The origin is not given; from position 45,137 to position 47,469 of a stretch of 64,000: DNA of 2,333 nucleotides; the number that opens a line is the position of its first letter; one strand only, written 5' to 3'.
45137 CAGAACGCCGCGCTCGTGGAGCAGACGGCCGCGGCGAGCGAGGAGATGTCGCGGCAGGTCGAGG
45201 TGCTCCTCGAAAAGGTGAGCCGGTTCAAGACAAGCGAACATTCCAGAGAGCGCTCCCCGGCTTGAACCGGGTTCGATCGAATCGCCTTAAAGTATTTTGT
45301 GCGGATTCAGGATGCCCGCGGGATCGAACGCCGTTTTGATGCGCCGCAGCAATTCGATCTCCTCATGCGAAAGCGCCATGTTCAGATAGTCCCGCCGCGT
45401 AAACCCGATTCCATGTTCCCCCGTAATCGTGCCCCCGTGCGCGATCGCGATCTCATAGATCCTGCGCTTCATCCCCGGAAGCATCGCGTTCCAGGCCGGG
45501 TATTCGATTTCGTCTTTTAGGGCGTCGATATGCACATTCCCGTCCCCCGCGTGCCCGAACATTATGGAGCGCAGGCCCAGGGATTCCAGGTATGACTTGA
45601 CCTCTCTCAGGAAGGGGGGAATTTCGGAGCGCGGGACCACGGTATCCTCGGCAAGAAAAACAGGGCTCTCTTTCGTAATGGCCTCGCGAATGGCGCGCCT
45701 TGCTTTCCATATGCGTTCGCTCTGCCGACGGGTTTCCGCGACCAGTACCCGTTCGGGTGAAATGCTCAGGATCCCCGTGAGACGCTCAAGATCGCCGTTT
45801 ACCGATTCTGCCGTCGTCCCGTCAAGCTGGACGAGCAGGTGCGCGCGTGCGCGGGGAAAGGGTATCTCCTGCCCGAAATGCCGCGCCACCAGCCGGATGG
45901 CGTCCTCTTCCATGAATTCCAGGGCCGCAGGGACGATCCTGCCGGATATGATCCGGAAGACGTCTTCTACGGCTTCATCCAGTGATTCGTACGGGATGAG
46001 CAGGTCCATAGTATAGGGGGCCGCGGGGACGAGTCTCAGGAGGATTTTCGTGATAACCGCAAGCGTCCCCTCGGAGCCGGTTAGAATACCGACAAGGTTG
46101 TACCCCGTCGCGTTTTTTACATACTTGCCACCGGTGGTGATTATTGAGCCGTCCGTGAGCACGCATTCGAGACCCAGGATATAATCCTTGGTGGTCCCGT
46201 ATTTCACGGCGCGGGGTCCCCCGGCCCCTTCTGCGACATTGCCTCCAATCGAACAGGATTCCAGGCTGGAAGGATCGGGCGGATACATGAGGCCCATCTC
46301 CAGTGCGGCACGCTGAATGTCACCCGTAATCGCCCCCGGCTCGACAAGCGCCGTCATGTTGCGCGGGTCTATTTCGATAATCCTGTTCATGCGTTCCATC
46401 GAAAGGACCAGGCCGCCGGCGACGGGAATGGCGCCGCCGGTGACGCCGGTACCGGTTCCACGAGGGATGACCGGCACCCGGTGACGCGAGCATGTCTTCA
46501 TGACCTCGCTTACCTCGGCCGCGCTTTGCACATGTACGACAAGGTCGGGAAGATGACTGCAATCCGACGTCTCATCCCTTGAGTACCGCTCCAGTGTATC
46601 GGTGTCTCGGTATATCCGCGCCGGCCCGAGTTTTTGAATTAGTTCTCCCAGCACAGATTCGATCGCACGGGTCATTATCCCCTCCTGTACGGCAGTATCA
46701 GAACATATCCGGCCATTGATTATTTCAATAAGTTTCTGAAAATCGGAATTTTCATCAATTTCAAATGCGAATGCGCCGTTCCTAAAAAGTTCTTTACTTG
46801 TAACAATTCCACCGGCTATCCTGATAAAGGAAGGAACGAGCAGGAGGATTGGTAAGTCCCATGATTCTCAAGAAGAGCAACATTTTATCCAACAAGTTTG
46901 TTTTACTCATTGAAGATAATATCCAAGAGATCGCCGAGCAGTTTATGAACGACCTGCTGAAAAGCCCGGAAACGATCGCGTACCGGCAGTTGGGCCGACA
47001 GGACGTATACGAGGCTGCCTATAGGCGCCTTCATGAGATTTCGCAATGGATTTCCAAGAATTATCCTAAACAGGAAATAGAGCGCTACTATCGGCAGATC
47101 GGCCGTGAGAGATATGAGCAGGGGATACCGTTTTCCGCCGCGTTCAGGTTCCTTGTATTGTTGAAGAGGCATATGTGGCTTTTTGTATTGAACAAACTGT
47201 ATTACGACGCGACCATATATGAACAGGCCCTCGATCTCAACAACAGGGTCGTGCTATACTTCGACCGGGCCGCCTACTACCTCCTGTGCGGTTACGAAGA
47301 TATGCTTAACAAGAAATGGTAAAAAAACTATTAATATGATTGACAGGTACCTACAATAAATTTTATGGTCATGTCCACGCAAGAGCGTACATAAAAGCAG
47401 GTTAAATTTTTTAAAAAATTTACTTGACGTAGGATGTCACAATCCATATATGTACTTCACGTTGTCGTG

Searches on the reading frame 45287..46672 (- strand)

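Call 70: search_protein_families(library=pfam, proteins=[window:45287-46672:-], max_evalue=0.001)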
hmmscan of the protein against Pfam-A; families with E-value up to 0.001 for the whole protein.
window:45287-46672:- (461 aa): 2 families
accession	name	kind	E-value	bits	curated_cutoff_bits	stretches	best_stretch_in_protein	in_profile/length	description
PF02913.24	FAD-oxidase_C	-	2.4e-57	194.9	21.2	1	224-460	8-248/248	FAD linked oxidases, C-terminal domain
PF01565.28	FAD_binding_4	-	1.4e-44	151.6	26.4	1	42-181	1-139/139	FAD binding domain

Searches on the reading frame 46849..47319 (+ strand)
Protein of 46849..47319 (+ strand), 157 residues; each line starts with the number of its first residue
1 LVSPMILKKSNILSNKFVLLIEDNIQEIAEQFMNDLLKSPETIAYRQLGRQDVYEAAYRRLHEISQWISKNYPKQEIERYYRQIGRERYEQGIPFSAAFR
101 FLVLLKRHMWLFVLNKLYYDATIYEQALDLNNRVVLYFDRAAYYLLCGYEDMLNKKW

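Call 70: search_protein_families(library=pfam, proteins=[window:46849-47319:+], max_evalue=0.001)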
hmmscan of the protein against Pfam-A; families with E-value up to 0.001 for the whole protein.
window:46849-47319:+ (157 aa): 1 family
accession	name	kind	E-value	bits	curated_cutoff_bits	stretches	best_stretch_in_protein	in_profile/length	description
PF14361.12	RsbRD_N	-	0.00012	23.1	24.3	1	20-108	4-98/104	RsbT co-antagonist protein rsbRD N-terminal domain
